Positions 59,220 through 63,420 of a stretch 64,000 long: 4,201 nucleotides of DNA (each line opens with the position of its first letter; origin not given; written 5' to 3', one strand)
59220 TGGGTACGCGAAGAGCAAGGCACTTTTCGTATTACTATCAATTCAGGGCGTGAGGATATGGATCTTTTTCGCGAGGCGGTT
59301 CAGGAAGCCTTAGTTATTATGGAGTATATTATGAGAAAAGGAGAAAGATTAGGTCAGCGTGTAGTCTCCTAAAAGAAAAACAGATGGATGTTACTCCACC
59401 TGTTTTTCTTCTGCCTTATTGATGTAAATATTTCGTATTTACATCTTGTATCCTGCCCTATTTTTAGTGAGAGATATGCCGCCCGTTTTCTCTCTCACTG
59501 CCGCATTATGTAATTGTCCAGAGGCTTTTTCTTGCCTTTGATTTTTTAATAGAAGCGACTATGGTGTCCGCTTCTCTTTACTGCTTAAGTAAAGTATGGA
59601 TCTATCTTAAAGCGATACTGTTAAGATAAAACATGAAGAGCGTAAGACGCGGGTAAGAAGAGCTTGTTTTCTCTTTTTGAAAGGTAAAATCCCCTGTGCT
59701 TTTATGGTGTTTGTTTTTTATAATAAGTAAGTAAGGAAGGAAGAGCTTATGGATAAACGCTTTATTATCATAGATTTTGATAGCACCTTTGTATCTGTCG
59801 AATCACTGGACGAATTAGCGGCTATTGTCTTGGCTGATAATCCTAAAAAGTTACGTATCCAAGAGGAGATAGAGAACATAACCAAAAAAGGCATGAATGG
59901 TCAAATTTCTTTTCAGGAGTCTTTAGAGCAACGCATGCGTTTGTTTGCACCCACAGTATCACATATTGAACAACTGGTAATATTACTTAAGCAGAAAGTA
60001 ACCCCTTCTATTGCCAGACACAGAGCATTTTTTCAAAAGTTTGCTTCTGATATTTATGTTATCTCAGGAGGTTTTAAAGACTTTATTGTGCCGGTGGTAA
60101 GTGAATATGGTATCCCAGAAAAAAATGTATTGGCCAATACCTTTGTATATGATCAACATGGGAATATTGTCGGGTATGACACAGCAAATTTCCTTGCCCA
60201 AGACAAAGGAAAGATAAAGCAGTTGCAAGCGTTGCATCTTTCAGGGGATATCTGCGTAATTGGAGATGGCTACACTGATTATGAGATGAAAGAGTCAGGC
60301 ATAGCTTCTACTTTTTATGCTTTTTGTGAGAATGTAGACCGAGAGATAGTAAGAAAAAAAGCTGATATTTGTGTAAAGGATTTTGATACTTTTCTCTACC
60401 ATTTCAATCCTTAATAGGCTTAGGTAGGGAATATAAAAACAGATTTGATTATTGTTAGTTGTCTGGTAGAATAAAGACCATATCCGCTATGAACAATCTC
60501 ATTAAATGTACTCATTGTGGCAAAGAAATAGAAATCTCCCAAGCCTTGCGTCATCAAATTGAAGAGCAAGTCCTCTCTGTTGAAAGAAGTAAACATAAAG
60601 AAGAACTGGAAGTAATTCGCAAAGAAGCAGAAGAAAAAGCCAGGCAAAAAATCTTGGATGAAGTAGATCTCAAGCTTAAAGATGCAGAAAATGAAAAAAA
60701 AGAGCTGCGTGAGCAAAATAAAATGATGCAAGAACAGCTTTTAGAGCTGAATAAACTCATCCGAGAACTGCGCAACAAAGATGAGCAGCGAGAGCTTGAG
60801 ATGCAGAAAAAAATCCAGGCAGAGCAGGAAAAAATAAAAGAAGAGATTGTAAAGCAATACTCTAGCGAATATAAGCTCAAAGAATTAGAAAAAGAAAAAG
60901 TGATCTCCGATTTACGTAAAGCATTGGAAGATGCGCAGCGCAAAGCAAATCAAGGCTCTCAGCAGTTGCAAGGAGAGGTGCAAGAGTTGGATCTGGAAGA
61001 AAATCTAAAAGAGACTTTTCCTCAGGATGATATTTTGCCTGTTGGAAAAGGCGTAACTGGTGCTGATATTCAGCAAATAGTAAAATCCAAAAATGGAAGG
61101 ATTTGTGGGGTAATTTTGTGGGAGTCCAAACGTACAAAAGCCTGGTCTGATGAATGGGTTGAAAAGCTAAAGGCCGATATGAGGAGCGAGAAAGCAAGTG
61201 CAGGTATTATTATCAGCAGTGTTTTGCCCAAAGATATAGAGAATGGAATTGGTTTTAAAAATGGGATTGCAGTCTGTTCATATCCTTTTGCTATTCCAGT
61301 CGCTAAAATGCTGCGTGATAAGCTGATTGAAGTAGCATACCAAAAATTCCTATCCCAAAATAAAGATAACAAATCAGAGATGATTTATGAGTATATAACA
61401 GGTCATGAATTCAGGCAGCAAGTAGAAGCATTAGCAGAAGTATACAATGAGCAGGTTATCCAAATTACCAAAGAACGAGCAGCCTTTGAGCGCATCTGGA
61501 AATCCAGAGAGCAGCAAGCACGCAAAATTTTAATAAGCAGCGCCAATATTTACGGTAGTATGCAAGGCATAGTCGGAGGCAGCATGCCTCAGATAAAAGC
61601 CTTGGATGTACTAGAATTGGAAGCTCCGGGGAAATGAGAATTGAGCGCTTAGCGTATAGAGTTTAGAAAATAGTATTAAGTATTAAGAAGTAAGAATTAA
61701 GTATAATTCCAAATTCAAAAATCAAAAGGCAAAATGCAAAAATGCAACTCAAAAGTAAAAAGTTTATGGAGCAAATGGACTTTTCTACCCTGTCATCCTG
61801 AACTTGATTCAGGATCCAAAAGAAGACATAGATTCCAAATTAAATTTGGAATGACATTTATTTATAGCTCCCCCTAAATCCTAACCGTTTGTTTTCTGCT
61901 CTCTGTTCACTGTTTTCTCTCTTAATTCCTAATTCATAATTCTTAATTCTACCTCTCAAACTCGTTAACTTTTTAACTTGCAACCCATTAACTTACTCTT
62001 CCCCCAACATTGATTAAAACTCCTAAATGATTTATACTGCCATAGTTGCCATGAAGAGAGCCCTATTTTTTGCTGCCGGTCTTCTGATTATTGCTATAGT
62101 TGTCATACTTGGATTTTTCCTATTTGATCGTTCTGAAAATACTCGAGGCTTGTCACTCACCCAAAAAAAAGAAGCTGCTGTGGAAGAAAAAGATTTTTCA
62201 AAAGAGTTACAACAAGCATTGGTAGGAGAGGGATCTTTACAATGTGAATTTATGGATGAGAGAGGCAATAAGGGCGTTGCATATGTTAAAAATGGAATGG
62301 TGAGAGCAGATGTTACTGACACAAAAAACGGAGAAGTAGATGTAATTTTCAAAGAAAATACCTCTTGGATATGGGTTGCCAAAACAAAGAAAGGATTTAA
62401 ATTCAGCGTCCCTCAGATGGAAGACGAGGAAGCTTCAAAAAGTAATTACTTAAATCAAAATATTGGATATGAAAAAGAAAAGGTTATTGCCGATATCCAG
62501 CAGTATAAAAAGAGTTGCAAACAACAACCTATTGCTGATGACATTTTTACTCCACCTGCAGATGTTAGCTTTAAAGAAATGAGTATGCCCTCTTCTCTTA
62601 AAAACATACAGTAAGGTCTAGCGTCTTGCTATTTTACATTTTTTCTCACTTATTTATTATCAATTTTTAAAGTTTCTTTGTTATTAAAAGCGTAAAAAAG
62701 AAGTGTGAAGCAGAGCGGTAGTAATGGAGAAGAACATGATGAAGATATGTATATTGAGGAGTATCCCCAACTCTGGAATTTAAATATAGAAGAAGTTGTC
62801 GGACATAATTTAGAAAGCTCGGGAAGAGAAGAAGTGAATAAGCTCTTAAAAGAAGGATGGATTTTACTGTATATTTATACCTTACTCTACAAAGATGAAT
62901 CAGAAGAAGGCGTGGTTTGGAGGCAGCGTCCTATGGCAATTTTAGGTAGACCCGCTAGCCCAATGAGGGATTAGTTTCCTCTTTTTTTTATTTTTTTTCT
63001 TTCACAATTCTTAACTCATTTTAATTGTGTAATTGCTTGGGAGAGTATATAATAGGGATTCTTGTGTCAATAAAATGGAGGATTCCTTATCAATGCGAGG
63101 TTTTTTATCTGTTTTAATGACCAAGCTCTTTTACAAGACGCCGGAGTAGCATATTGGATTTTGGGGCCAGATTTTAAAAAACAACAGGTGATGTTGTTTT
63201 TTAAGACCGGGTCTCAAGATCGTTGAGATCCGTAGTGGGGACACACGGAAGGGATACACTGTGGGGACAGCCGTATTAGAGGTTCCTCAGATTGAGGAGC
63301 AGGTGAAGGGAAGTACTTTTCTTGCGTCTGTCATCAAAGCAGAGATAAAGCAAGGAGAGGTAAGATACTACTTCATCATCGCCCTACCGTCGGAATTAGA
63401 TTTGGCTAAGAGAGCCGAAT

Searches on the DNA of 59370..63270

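Call 71: search_rna_families(source=window, start=59370, end=63270, threshold=evalue, max_evalue=1)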
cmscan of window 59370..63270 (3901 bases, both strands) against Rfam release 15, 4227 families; matches with E-value up to 1: 1.
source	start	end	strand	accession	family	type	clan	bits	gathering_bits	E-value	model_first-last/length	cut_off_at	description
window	60270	60338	+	RF00067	SNORD15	Gene; snRNA; snoRNA; CD-box;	CL00045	17.8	75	0.94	1-146/146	no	Small nucleolar RNA SNORD15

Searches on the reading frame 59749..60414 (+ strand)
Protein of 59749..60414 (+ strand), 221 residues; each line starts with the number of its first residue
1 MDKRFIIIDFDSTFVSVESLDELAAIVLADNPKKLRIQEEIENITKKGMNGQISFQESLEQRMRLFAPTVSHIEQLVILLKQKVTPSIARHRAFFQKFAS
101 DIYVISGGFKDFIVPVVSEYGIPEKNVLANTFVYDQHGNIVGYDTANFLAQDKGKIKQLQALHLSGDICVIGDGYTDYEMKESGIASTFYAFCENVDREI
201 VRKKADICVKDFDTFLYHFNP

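Call 26: search_protein_families(library=ncbifam, proteins=[window:59749-60414:+], max_evalue=0.00001)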
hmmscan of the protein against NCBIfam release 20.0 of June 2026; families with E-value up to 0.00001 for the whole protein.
window:59749-60414:+ (221 aa): 6 families
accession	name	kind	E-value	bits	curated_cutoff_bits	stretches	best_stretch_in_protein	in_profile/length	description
TIGR00338.1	serB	equivalog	1.5e-25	90.1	144.15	1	3-212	14-210/219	phosphoserine phosphatase SerB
TIGR01488.1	HAD-SF-IB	subfamily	4e-15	56.2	45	1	6-180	2-173/177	HAD-IB family phosphatase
TIGR01489.1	DKMTPPase-SF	subfamily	4.6e-10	39.9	81.55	1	4-179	2-176/188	MtnX-like HAD-IB family phosphatase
NF008350.0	PRK11133.1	equivalog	5.6e-09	35.6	413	1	5-191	112-291/324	phosphoserine phosphatase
NF007103.0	PRK09552.1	equivalog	2.4e-07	30.7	292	1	3-180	3-175/220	2-hydroxy-3-keto-5-methylthiopentenyl-1-phosphate phosphatase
NF010109.0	PRK13582.1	equivalog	5e-07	29.6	133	1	100-201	84-180/205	bifunctional phosphoserine phosphatase/homoserine phosphotransferase ThrH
